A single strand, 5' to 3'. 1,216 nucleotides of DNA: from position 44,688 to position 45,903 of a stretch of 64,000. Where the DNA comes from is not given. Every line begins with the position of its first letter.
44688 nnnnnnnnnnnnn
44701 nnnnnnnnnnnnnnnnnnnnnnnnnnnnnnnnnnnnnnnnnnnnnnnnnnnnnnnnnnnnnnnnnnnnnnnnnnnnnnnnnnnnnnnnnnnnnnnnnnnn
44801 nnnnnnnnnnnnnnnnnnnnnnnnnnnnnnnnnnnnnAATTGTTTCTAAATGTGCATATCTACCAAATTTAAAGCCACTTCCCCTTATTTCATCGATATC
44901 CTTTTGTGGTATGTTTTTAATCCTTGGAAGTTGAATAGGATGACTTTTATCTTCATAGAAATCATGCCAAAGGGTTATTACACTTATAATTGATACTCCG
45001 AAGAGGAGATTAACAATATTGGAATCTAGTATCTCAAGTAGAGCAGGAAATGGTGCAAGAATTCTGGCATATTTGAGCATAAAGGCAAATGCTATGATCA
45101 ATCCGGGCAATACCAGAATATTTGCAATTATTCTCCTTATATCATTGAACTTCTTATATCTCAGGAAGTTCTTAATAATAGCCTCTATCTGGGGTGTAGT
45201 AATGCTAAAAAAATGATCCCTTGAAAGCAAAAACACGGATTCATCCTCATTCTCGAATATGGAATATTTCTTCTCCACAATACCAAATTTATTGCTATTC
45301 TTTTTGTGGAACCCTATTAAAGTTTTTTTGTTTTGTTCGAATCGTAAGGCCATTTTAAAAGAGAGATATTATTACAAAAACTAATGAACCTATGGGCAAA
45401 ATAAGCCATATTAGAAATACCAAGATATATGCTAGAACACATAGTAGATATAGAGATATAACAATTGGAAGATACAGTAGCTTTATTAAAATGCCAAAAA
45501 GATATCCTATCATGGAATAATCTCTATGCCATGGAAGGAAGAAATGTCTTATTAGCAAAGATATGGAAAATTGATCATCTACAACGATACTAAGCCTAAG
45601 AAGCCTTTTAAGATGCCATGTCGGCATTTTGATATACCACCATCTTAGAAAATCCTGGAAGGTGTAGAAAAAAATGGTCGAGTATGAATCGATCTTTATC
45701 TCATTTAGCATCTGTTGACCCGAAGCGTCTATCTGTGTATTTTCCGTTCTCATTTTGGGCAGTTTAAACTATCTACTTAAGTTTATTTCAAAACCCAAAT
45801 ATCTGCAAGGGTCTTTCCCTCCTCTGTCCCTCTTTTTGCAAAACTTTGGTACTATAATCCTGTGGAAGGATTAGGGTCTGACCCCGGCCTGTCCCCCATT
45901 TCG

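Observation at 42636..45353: Clp/Hsp100 double-ring AAA+ ATPase with a two-helix N-terminal membrane anchor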

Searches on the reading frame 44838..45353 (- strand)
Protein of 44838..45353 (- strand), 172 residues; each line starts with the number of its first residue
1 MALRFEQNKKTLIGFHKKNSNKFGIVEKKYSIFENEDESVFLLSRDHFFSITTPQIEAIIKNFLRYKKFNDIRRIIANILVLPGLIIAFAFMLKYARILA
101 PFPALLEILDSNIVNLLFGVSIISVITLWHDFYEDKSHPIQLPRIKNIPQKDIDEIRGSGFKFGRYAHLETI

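Call 26: search_protein_representatives(alignment_id=A2)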
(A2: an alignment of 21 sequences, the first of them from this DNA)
Query: 21 sequences, 172 profile positions. Proteins with E-value up to 0.001 (for the whole library): 23; up to 1e-10: 19; up to 1e-30: 11. The best 23 are listed.
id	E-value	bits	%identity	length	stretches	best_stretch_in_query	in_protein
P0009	3.6e-77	274.5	-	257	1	1-172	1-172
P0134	2.0e-69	249.2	-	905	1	1-172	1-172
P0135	8.2e-65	234.2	-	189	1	1-152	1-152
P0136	6.0e-50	185.8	-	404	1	6-171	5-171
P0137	8.6e-49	182.1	-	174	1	41-172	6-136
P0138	9.6e-43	162.4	-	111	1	1-110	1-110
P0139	6.1e-39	150.0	-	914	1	7-169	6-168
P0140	5.8e-38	146.8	-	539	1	7-170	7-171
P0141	5.3e-37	143.7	-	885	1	5-170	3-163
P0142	3.3e-36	141.1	-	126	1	47-171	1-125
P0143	4.1e-36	140.8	-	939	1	7-172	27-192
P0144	8.4e-24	100.7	-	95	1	1-79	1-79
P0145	1.7e-23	99.7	-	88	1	1-72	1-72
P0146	5.8e-23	98.0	-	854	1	9-172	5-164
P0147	3.6e-21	92.1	-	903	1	10-160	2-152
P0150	6.2e-18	81.6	-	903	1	4-168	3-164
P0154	3.1e-07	46.8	-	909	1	13-164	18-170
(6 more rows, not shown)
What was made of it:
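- The longest of these hits are 854-939 aa, the size of the Clp-like ATPase; the shorter ones are 43-539 aa and look like fragments (call 26).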

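Call 29: list_cluster_members(proteins=[P0139, P0141, P0143, P0146, P0147, P0150, P0154, P0014])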
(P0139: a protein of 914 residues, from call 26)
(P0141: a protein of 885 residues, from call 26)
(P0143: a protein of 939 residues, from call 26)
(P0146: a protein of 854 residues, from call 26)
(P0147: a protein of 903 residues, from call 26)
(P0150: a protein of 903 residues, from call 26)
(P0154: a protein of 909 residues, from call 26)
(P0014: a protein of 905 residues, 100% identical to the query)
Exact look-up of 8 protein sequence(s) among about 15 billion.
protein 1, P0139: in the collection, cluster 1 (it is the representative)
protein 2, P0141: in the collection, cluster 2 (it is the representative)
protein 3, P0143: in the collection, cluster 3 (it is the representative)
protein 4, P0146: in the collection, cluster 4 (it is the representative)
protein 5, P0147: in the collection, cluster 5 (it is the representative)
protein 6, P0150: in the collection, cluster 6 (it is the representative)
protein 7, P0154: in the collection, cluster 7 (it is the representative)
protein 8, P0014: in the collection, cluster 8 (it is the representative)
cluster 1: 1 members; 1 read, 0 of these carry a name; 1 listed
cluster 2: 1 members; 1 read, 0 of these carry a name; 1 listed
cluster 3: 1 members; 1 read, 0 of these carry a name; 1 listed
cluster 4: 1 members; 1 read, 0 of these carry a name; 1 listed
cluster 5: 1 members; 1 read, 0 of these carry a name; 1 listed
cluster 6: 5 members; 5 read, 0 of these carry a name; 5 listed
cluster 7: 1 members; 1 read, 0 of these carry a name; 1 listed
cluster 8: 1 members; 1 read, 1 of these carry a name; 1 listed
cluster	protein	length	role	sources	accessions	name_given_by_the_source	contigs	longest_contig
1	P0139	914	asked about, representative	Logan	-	-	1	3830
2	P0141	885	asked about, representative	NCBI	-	-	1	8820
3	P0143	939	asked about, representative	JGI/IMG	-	-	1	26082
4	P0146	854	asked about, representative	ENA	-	-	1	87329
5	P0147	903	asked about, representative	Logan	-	-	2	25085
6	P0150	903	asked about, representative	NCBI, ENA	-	-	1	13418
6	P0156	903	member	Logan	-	-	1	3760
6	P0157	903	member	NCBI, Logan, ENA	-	-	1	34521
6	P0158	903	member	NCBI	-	-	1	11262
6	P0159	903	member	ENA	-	-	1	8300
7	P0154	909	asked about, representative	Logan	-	-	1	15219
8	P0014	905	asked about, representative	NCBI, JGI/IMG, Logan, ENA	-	ATP-dependent Clp protease ATP-binding subunit ClpC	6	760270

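Call 35: find_encoding_contigs(protein=P0150, flank=6000, max_places=1)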
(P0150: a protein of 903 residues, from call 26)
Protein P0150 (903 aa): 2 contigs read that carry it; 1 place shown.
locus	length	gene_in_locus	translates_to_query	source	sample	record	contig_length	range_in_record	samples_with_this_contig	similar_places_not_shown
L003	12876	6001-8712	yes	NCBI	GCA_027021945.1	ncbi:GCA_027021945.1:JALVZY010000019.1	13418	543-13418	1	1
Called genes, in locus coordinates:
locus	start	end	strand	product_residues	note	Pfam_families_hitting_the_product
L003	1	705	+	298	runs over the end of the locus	-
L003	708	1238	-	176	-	-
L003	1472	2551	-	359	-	PF01207:Dus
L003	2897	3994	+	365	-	PF02388:FemAB, PF13480:Acetyltransf_6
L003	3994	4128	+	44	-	-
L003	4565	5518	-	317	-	PF01145:Band_7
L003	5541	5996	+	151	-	-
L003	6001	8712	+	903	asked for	PF13191:AAA_16 (faint), PF00004:AAA, PF17871:AAA_lid_9, PF06309:Torsin (weak), PF07724:AAA_2, PF00004:AAA, PF07728:AAA_5, PF10431:ClpB_D2-small, +11 more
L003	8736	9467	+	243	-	PF00590:TP_methylase (weak)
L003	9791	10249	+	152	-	PF01029:NusB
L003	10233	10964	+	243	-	PF14622:Ribonucleas_3_3, PF00636:Ribonuclease_3, PF00035:dsrm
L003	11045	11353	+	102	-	PF00886:Ribosomal_S16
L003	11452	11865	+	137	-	PF13083:KH_KhpA-B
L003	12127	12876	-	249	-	?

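Call 39: find_related_loci(query=A2, collection=genome_contigs, flank=4000)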
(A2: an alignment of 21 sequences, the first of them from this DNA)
Query A2 (172 aa) in genome_contigs; peptide patterns used: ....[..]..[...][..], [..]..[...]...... (x = any residue, [..] = any of these).
323 stretches matched a pattern; 74 encode a relative of the query (tblastn E <= 1e-3); 73 distinct loci.
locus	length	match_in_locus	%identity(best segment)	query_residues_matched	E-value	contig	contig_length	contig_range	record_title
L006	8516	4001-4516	70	1-172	1e-85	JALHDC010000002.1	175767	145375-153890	MAG: bacterium isolate 1-no_shock_S1_027 scaffold_57, whole genome shotgun sequence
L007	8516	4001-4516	69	1-172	3e-85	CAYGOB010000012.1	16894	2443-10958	MAG TPA_asm: uncultured Candidatus Saccharibacteria bacterium isolate ERP113451_co4_79 genome assembly, contig: NODE_189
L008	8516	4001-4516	72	1-172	7e-85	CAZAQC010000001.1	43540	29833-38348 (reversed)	MAG TPA_asm: uncultured Candidatus Saccharibacteria bacterium isolate SRP294416_co1_729 genome assembly, contig: NODE_13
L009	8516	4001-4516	70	1-172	3e-83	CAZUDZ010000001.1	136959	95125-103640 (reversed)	MAG TPA_asm: uncultured Candidatus Saccharibacteria bacterium isolate binchicken_co39_491 genome assembly, contig: NODE_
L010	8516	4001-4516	66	1-172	3e-79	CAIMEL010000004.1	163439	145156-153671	uncultured bacterium isolate LaPlata_bin-3090 genome assembly, contig: bin-3090:04/25, whole genome shotgun sequence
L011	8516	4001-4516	63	1-172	4e-78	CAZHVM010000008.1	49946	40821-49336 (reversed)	MAG TPA_asm: uncultured Candidatus Saccharibacteria bacterium isolate SRP192927_co3_113 genome assembly, contig: NODE_11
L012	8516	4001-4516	64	1-172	2e-77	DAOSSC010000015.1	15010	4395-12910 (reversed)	MAG TPA_asm: Candidatus Dojkabacteria bacterium isolate AMR_MDS_2251 NODE_4067_length_15010_cov_6.941625, whole genome s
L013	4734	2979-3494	65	1-172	8e-78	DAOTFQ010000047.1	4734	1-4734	MAG TPA_asm: Candidatus Dojkabacteria bacterium isolate AMR_MDS_3099 NODE_21444_length_4734_cov_4.471041, whole genome s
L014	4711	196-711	64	1-172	1e-77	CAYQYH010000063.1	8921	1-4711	MAG TPA_asm: uncultured Candidatus Saccharibacteria bacterium isolate SRP067234_co1_238 genome assembly, contig: k99_593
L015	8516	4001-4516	63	1-172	7e-77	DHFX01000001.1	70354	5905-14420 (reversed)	MAG TPA_asm: Candidatus Dojkabacteria bacterium UBA4813 UBA4813_contig_4713, whole genome shotgun sequence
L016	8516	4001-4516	65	1-172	4e-77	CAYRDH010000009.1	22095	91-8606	MAG TPA_asm: uncultured Candidatus Saccharibacteria bacterium isolate SRP241341_co1_3 genome assembly, contig: NODE_2715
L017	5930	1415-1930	62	1-172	2e-75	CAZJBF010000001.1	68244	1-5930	MAG TPA_asm: uncultured Candidatus Saccharibacteria bacterium isolate SRP192927_co3_861 genome assembly, contig: NODE_64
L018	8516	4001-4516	63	1-172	1e-74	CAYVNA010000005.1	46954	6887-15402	MAG TPA_asm: uncultured Candidatus Saccharibacteria bacterium isolate SRP192927_co3_886 genome assembly, contig: NODE_12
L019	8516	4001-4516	62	1-172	3e-74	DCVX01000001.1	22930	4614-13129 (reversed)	MAG TPA_asm: Candidatus Dojkabacteria bacterium UBA2177 UBA2177_contig_5646, whole genome shotgun sequence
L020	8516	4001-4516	62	1-172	7e-74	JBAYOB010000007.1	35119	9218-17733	MAG: Candidatus Dojkabacteria bacterium isolate SO_2016_LW2_102 scaffold01991_LW138R_2016, whole genome shotgun sequence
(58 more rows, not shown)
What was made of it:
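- It occurs in 73 GTDB species genomes, mostly labelled Dojkabacteria/WS6 or 'uncultured Candidatus Saccharibacteria', plus a few labelled Patescibacteria, Microgenomates or simply bacterium (call 39).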

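Call 66: find_encoding_contigs(protein=P0146, flank=6000, max_places=1)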
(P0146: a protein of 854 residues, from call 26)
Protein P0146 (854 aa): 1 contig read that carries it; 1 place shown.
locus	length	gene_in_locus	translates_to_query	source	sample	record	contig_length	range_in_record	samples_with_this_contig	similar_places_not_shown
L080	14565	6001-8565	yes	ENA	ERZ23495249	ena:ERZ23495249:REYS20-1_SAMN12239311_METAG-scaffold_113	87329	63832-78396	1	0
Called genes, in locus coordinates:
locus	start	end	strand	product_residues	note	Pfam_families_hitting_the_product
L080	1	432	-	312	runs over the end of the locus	PF19077:Big_13 (faint)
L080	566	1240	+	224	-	PF04203:Sortase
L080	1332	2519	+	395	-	PF05697:Trigger_N, PF05698:Trigger_C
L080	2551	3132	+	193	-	PF00574:CLP_protease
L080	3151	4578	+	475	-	PF01546:Peptidase_M20, PF07687:M20_dimer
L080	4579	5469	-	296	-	PF12705:PDDEXK_1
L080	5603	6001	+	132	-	-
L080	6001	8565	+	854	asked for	PF07728:AAA_5 (faint), PF00004:AAA (faint), PF06309:Torsin (weak), PF07724:AAA_2 (weak)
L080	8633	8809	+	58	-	PF01783:Ribosomal_L32p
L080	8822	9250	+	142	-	PF01029:NusB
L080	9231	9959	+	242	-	PF22935:RM44_endonuclase, PF14622:Ribonucleas_3_3, PF00636:Ribonuclease_3, PF00035:dsrm, PF22892:DSRM_MRPL44 (weak)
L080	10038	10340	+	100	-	PF00886:Ribosomal_S16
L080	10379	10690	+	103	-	PF13083:KH_KhpA-B, PF00013:KH_1 (faint)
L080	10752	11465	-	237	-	-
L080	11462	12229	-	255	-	-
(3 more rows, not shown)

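Call 67: find_encoding_contigs(protein=P0143, flank=6000, max_places=1)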
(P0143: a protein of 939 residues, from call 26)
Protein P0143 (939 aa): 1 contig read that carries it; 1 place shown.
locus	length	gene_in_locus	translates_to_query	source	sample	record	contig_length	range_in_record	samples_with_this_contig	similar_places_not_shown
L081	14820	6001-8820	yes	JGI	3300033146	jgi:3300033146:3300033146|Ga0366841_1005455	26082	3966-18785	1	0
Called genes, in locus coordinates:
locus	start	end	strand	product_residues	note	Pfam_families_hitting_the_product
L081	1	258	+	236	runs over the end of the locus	PF04203:Sortase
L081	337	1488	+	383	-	PF05697:Trigger_N, PF05698:Trigger_C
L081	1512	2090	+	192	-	PF00574:CLP_protease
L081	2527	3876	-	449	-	-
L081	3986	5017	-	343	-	PF01207:Dus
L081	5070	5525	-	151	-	PF04073:tRNA_edit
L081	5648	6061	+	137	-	-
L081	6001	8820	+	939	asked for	PF00910:RNA_helicase (faint), PF05673:DUF815 (faint), PF01695:IstB_IS21 (faint), PF02367:TsaE (faint), PF05496:RuvB_N (faint), PF00004:AAA, PF00004:AAA, PF07724:AAA_2, +10 more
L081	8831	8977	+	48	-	-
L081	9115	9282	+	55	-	PF01783:Ribosomal_L32p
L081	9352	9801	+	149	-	PF01029:NusB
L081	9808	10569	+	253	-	PF22935:RM44_endonuclase, PF14622:Ribonucleas_3_3, PF00636:Ribonuclease_3, PF00035:dsrm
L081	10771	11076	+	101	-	PF00886:Ribosomal_S16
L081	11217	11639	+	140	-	PF13083:KH_KhpA-B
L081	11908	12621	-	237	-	-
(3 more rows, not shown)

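Call 70: search_solved_structures(query=A2, max_evalue=10)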
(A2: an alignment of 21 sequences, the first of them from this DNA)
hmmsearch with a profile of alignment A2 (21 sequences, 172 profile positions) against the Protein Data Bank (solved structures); distinct sequences matched with E-value up to 10: 1.
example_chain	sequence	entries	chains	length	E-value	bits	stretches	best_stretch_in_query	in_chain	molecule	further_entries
8q30_A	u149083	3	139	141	2.9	11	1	75-101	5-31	DUF4352 domain-containing protein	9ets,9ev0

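Call 71: search_protein_families(library=ncbifam, alignment_id=A2, max_evalue=1)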
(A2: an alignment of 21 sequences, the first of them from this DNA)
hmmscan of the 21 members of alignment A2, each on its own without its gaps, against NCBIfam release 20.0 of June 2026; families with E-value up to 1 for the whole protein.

A. member 1, seq(172 aa): 0 families

B. families by the number of members that match (of 21 scanned): 7 families
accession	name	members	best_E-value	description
NF000401.1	vanR-A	3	0.056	vancomycin resistance response regulator transcription factor VanR-A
NF053869.1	DS1_2_antiphage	1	0.0054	anti-phage protein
TIGR00123.1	cbiM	1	0.0087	cobalt ECF transporter S component CbiM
NF052548.1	FAdesatDesABac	1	0.013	Delta(5) desaturase DesA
TIGR04571.1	LmtA_Leptospira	1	0.017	lipid A Kdo2 1-phosphate O-methyltransferase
NF033218.1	anchor_AmaP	1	0.047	alkaline shock response membrane anchor protein AmaP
NF007395.0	PRK09921.1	1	0.054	D-serine transporter DsdX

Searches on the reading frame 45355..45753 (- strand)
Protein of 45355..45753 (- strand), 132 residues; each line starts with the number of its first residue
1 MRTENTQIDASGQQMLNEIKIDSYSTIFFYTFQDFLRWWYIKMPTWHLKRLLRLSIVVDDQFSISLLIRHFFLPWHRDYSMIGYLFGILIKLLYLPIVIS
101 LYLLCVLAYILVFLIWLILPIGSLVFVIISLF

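Call 3: search_protein_families(library=pfam, proteins=[window:45355-45753:-], max_evalue=0.1)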
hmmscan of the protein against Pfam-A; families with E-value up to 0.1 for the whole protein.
window:45355-45753:- (132 aa): 0 families

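Call 4: search_protein_families(library=ncbifam, proteins=[window:45355-45753:-], max_evalue=0.01)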
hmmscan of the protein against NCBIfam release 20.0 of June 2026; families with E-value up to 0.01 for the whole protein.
window:45355-45753:- (132 aa): 0 families

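Call 34: find_homologous_proteins(query=window:45355-45753:-, max_evalue=0.001)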
Query window:45355-45753:- (132 aa): 133 proteins with E <= 0.001 among 155 candidates; the best 120 are listed.
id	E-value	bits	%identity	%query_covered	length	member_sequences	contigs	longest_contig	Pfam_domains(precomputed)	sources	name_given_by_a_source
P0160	3.2e-78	278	100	100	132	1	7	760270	-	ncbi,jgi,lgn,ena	jgi:hypothetical protein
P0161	8.3e-66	238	81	100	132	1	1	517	-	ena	-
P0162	1.6e-62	227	76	100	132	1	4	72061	-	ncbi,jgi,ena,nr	ncbi:MAG: hypothetical protein PHP96_02915 [Candidatus Dojkabacteria bacterium]|nr:hypothetical prot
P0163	2.8e-62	227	76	100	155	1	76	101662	-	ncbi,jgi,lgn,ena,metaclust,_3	jgi:hypothetical protein|metaclust:\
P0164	2.8e-62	227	76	100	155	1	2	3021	-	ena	-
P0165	3.2e-62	227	75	100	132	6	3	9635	-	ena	-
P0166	3.4e-62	226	76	100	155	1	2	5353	-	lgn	-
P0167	5.1e-62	226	76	100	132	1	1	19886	-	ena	-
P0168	5.5e-62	226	75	100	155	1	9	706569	-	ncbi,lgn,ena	-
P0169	1.0e-61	225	76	100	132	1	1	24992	-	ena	-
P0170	1.1e-61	225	75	100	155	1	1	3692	-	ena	-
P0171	1.9e-61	224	75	100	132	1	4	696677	-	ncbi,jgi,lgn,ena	ncbi:MAG: hypothetical protein WCY00_01680 [Candidatus Dojkabacteria bacterium]|jgi:hypothetical pro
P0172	2.2e-61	224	75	100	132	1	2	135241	-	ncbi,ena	-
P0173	3.0e-61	223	74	100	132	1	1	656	-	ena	-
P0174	4.0e-61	223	75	100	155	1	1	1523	-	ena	-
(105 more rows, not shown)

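Call 56: predict_structure(alignment_id=A5)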
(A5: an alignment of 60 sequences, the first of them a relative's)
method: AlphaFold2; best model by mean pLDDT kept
length: 132 residues; sequences in the alignment: 60
mean_pLDDT: 84.6   pTM: 0.64
mean pLDDT of the five models: 84.6, 84.2, 83.7, 83.0, 82.4
residues with pLDDT >= 90: 78; 70-90: 32; 50-70: 11; < 50: 11
segments of 3 or more residues with pLDDT < 50: 1-9
pLDDT, mean of each block of 10 residues (from residue 1): 43 53 83 92 95 94 91 84 91 94 96 94 89 88
secondary structure, 60 per line:
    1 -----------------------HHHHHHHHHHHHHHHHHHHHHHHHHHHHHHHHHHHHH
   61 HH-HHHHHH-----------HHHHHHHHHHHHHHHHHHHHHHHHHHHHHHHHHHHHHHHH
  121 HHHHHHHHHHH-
elements in order: H24-62 H64-69 H81-131
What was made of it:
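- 45355..45753 (-): Upstream partner gene: 132-aa conserved small membrane protein (motifs WWY, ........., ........; hydrophobic C-terminal half). Its stop is 1 nt before the Clp ATG. AF2 pLDDT 84.6, all-helical (call 56).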

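Call 59: search_protein_families(library=padloc, proteins=[window:45355-45753:-], max_evalue=0.001)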
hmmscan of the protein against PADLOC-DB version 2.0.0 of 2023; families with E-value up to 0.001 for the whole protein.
window:45355-45753:- (132 aa): 0 families
